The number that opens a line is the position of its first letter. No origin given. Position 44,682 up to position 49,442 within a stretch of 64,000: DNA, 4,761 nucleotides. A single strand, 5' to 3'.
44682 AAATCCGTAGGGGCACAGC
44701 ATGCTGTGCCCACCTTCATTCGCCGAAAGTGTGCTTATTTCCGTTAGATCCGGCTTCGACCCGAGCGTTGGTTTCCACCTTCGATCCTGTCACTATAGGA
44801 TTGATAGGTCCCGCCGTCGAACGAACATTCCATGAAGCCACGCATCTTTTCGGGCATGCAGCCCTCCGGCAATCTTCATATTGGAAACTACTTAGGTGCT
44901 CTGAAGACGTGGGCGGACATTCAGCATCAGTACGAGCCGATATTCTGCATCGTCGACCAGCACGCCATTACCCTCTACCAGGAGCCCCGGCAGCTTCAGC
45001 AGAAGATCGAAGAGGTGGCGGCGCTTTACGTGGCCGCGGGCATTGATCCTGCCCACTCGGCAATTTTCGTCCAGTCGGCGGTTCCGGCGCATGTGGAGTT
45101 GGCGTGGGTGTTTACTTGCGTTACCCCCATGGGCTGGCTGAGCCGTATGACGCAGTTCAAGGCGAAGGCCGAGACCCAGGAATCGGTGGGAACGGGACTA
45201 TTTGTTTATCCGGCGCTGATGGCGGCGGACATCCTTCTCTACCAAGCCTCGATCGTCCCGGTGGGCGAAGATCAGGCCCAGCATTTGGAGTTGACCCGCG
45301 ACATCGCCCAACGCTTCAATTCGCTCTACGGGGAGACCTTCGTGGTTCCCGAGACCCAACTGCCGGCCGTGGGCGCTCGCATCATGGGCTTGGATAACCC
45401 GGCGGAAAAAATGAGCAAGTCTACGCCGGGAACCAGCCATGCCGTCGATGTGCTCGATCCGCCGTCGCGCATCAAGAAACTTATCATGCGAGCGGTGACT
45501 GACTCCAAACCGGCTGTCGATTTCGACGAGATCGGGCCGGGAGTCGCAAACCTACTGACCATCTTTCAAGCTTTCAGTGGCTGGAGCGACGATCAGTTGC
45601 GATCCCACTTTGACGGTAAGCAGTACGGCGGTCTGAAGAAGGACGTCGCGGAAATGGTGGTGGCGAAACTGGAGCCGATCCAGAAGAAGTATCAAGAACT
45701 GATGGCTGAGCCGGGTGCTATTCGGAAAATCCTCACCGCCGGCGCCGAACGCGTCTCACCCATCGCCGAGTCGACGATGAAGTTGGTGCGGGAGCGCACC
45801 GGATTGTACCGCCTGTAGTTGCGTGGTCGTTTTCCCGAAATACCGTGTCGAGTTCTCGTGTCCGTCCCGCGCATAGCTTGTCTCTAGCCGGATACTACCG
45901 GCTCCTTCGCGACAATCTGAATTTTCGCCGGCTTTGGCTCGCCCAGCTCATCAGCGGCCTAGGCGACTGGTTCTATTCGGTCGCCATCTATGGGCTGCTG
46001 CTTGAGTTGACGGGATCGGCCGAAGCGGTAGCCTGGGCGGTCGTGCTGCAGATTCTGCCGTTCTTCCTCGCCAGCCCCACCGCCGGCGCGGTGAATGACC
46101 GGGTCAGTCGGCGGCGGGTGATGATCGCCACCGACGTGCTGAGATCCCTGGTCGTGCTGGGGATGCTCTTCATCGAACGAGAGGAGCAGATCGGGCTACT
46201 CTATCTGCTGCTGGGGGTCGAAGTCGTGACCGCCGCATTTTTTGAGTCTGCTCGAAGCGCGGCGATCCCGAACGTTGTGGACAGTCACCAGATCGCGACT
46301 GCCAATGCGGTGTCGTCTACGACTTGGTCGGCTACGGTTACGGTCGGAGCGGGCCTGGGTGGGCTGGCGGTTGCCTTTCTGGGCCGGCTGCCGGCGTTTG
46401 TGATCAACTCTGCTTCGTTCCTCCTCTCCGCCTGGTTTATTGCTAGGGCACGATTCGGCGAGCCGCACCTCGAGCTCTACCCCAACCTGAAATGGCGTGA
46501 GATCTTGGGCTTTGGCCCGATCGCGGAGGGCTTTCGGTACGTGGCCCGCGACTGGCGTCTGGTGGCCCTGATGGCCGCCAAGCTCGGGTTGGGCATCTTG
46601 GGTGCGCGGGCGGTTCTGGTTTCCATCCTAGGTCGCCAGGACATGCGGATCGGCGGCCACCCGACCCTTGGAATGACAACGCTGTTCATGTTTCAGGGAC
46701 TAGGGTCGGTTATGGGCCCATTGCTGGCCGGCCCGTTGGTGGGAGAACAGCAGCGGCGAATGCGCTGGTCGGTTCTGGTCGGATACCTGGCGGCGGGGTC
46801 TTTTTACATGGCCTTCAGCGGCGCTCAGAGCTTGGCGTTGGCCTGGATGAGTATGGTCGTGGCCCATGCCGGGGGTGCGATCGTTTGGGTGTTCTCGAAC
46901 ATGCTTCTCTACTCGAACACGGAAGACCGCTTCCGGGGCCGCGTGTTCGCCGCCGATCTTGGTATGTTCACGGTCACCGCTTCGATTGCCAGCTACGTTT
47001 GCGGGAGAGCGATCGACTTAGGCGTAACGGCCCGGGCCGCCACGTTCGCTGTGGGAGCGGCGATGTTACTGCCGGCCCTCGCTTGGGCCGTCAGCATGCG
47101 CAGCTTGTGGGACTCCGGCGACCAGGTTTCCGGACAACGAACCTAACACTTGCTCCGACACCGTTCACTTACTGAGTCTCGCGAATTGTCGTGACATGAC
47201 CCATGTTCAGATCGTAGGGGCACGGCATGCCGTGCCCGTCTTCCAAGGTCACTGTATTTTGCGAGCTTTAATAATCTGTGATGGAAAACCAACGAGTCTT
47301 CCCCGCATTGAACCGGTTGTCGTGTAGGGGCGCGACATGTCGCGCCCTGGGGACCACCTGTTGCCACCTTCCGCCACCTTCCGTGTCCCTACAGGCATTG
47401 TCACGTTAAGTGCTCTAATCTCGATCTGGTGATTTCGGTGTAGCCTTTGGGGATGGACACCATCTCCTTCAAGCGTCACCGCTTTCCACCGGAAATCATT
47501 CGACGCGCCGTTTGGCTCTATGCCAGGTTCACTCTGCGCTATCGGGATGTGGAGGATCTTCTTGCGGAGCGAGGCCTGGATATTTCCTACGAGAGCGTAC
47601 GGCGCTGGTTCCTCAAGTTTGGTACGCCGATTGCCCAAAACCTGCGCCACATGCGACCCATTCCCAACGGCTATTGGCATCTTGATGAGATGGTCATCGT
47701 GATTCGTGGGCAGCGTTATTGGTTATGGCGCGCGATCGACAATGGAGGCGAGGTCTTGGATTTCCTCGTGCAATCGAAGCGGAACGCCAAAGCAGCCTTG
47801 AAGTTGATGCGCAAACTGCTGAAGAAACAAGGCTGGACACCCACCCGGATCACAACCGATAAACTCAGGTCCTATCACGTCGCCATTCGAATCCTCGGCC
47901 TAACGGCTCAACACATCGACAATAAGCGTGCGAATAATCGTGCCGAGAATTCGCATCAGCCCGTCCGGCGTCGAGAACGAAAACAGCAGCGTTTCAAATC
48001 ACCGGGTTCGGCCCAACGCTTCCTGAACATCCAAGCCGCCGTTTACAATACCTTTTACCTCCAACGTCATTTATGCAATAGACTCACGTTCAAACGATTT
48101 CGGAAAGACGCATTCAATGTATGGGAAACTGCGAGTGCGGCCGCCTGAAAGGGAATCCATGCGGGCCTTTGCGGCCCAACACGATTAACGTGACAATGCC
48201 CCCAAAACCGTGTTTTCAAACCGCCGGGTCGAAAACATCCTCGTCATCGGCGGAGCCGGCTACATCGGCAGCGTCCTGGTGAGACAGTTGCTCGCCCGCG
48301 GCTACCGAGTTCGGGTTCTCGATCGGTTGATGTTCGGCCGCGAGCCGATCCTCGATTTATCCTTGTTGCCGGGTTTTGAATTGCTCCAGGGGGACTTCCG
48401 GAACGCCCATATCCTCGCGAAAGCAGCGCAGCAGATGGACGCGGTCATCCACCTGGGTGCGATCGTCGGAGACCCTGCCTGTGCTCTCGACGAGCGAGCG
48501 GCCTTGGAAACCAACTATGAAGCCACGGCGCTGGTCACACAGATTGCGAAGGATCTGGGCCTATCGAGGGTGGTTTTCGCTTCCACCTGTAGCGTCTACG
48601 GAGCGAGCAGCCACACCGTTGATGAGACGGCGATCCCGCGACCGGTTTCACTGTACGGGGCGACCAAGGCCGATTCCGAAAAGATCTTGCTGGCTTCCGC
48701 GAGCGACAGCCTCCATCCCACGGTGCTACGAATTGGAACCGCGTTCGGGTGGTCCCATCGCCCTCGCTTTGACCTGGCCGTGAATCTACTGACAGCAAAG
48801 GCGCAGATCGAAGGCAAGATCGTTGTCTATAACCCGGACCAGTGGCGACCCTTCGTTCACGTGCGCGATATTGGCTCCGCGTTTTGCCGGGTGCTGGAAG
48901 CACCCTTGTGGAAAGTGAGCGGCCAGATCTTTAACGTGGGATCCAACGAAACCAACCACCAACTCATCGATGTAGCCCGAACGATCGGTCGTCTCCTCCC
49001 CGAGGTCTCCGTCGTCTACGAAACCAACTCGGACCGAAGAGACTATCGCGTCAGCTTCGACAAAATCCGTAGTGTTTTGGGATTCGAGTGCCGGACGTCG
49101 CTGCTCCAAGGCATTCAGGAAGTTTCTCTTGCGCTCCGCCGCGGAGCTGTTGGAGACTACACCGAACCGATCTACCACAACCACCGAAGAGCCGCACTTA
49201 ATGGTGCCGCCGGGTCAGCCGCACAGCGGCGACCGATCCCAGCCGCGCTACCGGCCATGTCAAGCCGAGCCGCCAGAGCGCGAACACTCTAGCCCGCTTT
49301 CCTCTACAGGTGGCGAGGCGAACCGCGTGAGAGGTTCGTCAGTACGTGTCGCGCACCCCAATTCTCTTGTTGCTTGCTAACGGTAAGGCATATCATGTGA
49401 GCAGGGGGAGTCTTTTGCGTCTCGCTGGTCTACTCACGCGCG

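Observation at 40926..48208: Inverted IS6 pair bracketing essential genes, with an 8-bp flank signature of an IS-mediated inversion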

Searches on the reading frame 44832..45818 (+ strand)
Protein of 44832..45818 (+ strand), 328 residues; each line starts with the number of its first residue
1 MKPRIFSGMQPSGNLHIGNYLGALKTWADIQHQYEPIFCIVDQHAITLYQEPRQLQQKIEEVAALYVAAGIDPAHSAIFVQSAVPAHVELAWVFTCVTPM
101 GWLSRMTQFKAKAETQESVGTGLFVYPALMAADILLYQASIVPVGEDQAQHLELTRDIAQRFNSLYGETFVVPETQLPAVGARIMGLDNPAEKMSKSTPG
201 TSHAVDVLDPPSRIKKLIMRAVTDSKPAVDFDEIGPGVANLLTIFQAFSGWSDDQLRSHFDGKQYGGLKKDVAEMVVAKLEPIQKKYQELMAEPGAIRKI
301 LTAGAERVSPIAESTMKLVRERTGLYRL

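Call 6: search_protein_families(library=pfam, proteins=[window:44832-45818:+])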
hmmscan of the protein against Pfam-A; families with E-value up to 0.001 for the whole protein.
window:44832-45818:+ (328 aa): 1 family
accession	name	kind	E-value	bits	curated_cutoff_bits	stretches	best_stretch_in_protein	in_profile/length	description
PF00579.31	tRNA-synt_1b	-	2e-71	241.1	21.1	1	3-278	6-289/292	tRNA synthetases class I (W and Y)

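Call 32: search_protein_families(library=ncbifam, proteins=[window:44832-45818:+])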
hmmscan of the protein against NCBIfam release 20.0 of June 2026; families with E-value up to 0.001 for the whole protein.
window:44832-45818:+ (328 aa): 10 families
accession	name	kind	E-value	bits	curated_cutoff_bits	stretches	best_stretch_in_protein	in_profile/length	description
TIGR00233.1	trpS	equivalog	7e-103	344.4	176.75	1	1-325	1-328/328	tryptophan--tRNA ligase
NF009207.0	PRK12556.1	equivalog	3.3e-74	249.7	479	1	5-325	6-331/332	tryptophan--tRNA ligase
NF008923.0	PRK12284.1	equivalog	2.4e-71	240.8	597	1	1-327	1-333/431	tryptophan--tRNA ligase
NF008922.0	PRK12283.1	equivalog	8.2e-70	235.7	572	2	2-169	3-174/400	tryptophan--tRNA ligase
NF008925.0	PRK12285.1-2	equivalog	1.7e-20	73.4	451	1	5-291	65-354/365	tryptophan--tRNA ligase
NF008927.0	PRK12285.1-4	equivalog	6e-15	55.1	478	1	5-260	76-327/385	tryptophan--tRNA ligase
NF008926.0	PRK12285.1-3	equivalog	1.2e-12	47.4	320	1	5-164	68-230/429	tryptophan--tRNA ligase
NF006330.0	PRK08560.1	equivalog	1.9e-11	43.6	220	1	3-221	33-248/342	tyrosine--tRNA ligase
NF008924.0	PRK12285.1-1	equivalog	8.3e-09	35.1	644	1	6-286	77-350/381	tryptophan--tRNA ligase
NF008928.0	PRK12285.1-5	equivalog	0.00021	20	891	1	6-163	96-253/530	tryptophan--tRNA ligase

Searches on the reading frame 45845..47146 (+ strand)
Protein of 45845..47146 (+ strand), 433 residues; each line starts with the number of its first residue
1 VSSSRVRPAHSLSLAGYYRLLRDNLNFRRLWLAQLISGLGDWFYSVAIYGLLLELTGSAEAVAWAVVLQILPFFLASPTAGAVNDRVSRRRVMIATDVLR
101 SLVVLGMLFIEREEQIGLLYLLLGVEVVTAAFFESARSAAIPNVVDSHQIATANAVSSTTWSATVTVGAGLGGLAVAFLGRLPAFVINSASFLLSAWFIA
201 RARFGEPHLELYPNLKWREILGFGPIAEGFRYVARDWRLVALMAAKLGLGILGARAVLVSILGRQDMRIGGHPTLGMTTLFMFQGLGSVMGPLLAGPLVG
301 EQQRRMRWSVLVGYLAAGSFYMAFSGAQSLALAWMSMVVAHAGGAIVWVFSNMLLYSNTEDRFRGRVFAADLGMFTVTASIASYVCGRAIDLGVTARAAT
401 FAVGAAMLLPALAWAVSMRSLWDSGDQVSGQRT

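Call 6: search_protein_families(library=pfam, proteins=[window:45845-47146:+])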
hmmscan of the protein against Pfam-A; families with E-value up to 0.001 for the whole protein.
window:45845-47146:+ (433 aa): 2 families
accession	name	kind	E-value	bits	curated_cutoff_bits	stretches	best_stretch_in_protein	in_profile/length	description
PF07690.21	MFS_1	-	4.3e-27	95.4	33.4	1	30-382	1-346/347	Major Facilitator Superfamily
PF05977.19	MFS_3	-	1.2e-20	74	27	1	26-429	11-405/524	Transmembrane secretion effector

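Call 9: find_encoding_contigs(protein=window:45845-47146:+, flank=10000, max_places=10)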
Protein window:45845-47146:+ (433 aa): 3 contigs read that carry it; 2 places shown.
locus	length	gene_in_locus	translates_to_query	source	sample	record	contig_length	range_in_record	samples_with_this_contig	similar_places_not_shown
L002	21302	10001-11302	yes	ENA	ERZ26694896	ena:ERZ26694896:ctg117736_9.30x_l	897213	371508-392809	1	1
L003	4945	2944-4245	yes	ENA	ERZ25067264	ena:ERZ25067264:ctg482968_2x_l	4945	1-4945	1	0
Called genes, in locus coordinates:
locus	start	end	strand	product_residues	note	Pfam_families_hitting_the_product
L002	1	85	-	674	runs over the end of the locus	-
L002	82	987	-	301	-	PF14537:Cytochrom_c3_2 (faint), PF22678:Cytochrom_c_NrfB-like (faint), PF14522:Cytochrome_C7 (faint), PF09699:Paired_CXXCH_1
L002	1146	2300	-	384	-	PF01073:3Beta_HSD, PF01370:Epimerase, PF02719:Polysacc_synt_2, PF04321:RmlD_sub_bind, PF05368:NmrA, PF16363:GDP_Man_Dehyd, PF13460:NAD_binding_10, PF07993:NAD_binding_4 (weak)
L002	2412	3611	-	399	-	PF20706:GT4-conflict, PF00534:Glycos_transf_1, PF13692:Glyco_trans_1_4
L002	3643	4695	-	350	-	PF13489:Methyltransf_23 (faint), PF05148:Methyltransf_8 (faint), PF01209:Ubie_methyltran (weak), PF08241:Methyltransf_11, PF08242:Methyltransf_12 (weak), PF13649:Methyltransf_25, PF13847:Methyltransf_31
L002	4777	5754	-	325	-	PF00106:adh_short (weak), PF01073:3Beta_HSD, PF01370:Epimerase, PF02719:Polysacc_synt_2, PF04321:RmlD_sub_bind, PF07993:NAD_binding_4, PF13460:NAD_binding_10, PF16363:GDP_Man_Dehyd, +1 more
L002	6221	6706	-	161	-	PF02577:BFN_dom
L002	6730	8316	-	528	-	PF00919:UPF0004, PF04055:Radical_SAM, PF01938:TRAM (weak)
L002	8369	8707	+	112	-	-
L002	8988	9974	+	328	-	PF00579:tRNA-synt_1b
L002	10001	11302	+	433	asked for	PF05977:MFS_3, PF07690:MFS_1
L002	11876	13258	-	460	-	PF00270:DEAD, PF04851:ResIII, PF00271:Helicase_C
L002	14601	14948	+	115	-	-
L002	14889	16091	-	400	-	PF00255:GSHPx (weak), PF00578:AhpC-TSA, PF08534:Redoxin, PF00085:Thioredoxin (weak), PF13098:Thioredoxin_2, PF13905:Thioredoxin_8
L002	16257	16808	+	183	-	-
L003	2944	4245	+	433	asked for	PF05977:MFS_3, PF07690:MFS_1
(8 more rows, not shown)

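Call 16: find_related_loci(query=window:45845-47146:+, collection=genome_contigs, flank=10000)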
Query window:45845-47146:+ (433 aa) in genome_contigs; peptide patterns used: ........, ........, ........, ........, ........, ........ (x = any residue, [..] = any of these).
199 stretches matched a pattern; 85 encode a relative of the query (tblastn E <= 1e-3); the best 80 are kept; 80 distinct loci.
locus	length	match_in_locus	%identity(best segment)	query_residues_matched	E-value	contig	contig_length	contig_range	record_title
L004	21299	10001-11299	96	1-433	0e+0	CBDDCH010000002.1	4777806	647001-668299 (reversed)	MAG: Bryobacterales bacterium isolate cc836ffa-3932-4d0a-8618-ffc7346cf193 genome assembly, contig: contig_2, whole geno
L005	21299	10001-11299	90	1-433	0e+0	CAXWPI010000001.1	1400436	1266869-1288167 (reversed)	MAG: Bryobacterales bacterium isolate da016bd0-139c-4015-aa9f-1ed2263db0ea genome assembly, contig: contig_1, whole geno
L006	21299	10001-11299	90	1-433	0e+0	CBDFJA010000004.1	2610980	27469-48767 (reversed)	MAG: Bryobacterales bacterium isolate 1f52cc50-c340-419f-9c42-50c4cc8c6db1 genome assembly, contig: contig_4, whole geno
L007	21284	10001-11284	91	1-428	0e+0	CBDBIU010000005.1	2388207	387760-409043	MAG: Bryobacterales bacterium isolate c0d70fe0-7d92-4c0b-a5a7-28c2e51c0e26 genome assembly, contig: contig_5, whole geno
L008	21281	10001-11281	92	1-427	0e+0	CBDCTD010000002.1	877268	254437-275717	MAG: Bryobacterales bacterium isolate 4c556f70-15f0-4db9-9a41-0f3818de793c genome assembly, contig: contig_2, whole geno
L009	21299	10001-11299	91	1-433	0e+0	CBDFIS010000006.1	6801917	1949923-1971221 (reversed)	MAG: Bryobacterales bacterium isolate bc932d13-f3e1-476a-a82d-8314761e2f96 genome assembly, contig: contig_6, whole geno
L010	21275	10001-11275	65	5-427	6e-179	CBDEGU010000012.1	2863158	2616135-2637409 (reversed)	MAG: Bryobacterales bacterium isolate 63e98ee0-76b8-4d66-b35b-f102d4a5bfdb genome assembly, contig: contig_12, whole gen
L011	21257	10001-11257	64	11-429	6e-171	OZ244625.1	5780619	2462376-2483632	MAG: Bryobacterales bacterium isolate 977db337-f3f5-4b10-816d-e0f1db46c981 genome assembly, chromosome: 1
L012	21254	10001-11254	63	12-429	3e-168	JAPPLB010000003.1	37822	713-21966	MAG: Bryobacterales bacterium isolate RHO3_bin_12 NODE_2142_length_37822_cov_52.859957, whole genome shotgun sequence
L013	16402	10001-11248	64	12-427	5e-168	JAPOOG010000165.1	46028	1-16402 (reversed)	MAG: Bryobacterales bacterium isolate APA_bin_29 c_000000066483, whole genome shotgun sequence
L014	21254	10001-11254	63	12-429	8e-167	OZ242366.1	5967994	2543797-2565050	MAG: Bryobacterales bacterium isolate f0b9ad3e-bf3f-4545-832f-1a66c2db78ab genome assembly, chromosome: 1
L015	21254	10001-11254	62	12-429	3e-166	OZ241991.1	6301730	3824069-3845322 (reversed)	MAG: Bryobacterales bacterium isolate be22c93e-b65f-4d75-a14f-d13794267050 genome assembly, chromosome: 1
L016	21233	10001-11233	64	12-422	4e-163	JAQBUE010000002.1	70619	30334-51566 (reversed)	MAG: Acidobacteria bacterium isolate casp150-mb.136 NODE_914_length_70619_cov_0.130672, whole genome shotgun sequence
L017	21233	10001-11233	64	12-422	5e-163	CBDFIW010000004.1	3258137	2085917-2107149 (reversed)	MAG: Bryobacterales bacterium isolate a16c973b-f436-4e7a-b46b-e4efcddd1fd4 genome assembly, contig: contig_4, whole geno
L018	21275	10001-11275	63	5-429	1e-164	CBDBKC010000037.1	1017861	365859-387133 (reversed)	MAG: Bryobacterales bacterium isolate 5f91f12a-28cc-4e70-8e9f-3aed67d6a3bc genome assembly, contig: contig_37, whole gen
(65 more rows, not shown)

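Call 43: search_protein_families(library=pfam, proteins=[L004:3061-4698:+, L004:4755-6383:+, L004:6485-7150:+, L004:7150-7581:+, L004:7517-7945:+])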
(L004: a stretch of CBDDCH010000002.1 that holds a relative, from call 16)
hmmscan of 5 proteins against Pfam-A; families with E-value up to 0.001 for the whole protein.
L004:3061-4698:+ (545 aa): 2 families
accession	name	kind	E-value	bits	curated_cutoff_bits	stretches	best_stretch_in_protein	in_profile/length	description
PF01663.27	Phosphodiest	-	1.2e-37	130.8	23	1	35-484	2-330/342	Type I phosphodiesterase / nucleotide pyrophosphatase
PF00884.28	Sulfatase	-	6.7e-10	39.2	25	0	320-354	211-245/301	Sulfatase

L004:4755-6383:+ (542 aa): 1 family
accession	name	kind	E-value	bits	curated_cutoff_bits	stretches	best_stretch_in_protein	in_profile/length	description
PF01642.28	MM_CoA_mutase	-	7.6e-222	737.8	22.1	1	21-534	2-512/512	Methylmalonyl-CoA mutase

L004:6485-7150:+ (221 aa): 1 family
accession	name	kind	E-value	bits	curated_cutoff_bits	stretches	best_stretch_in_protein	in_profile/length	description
PF04337.18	DUF480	-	5.5e-59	199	25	1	5-153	1-148/149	Protein of unknown function, DUF480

L004:7150-7581:+ (143 aa): 0 families

L004:7517-7945:+ (142 aa): 1 family
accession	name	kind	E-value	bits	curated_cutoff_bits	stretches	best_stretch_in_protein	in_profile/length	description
PF02310.24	B12-binding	-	7.3e-26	90.8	32.1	1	13-124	2-115/121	B12 binding domain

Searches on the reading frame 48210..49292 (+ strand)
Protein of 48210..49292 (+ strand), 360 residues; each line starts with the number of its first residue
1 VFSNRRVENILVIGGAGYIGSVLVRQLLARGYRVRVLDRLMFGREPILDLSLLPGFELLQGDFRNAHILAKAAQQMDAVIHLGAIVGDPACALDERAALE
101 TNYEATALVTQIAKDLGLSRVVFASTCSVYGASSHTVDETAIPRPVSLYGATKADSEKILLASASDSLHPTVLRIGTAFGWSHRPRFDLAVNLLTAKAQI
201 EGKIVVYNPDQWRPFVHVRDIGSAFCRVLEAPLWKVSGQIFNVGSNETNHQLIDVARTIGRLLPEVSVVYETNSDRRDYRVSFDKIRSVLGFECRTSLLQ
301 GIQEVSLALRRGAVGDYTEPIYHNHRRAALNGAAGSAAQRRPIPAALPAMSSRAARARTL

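Call 6: search_protein_families(library=pfam, proteins=[window:48210-49292:+])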
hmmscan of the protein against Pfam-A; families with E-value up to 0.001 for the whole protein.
window:48210-49292:+ (360 aa): 8 families
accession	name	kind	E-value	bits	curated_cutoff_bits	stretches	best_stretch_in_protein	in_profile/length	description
PF01370.27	Epimerase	-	1.7e-42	145.9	20.9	1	10-244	1-240/240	NAD dependent epimerase/dehydratase family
PF16363.11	GDP_Man_Dehyd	-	2e-24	87.1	27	1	11-304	1-331/332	GDP-mannose 4,6 dehydratase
PF01073.25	3Beta_HSD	-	2.6e-16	59.9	22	1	11-168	1-171/280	3-beta hydroxysteroid dehydrogenase/isomerase family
PF04321.23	RmlD_sub_bind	-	3e-16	59.8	27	1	9-258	2-226/287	RmlD substrate binding domain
PF13460.12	NAD_binding_10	-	7.4e-11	42.7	27.2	1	14-175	1-143/184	NAD(P)H-binding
PF05368.20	NmrA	-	4.4e-10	40.1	27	1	9-126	4-107/298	NmrA-like family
PF02719.21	Polysacc_synt_2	-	1.3e-09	38.2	20.2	1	10-171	1-160/293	Polysaccharide biosynthesis protein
PF07993.18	NAD_binding_4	-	4.6e-09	36.2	20.1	1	70-180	83-209/258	Male sterility protein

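Call 14: find_encoding_contigs(protein=window:48210-49292:+, flank=10000, max_places=10)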
Protein window:48210-49292:+ (360 aa): no gene with exactly this product is on record in the collection.
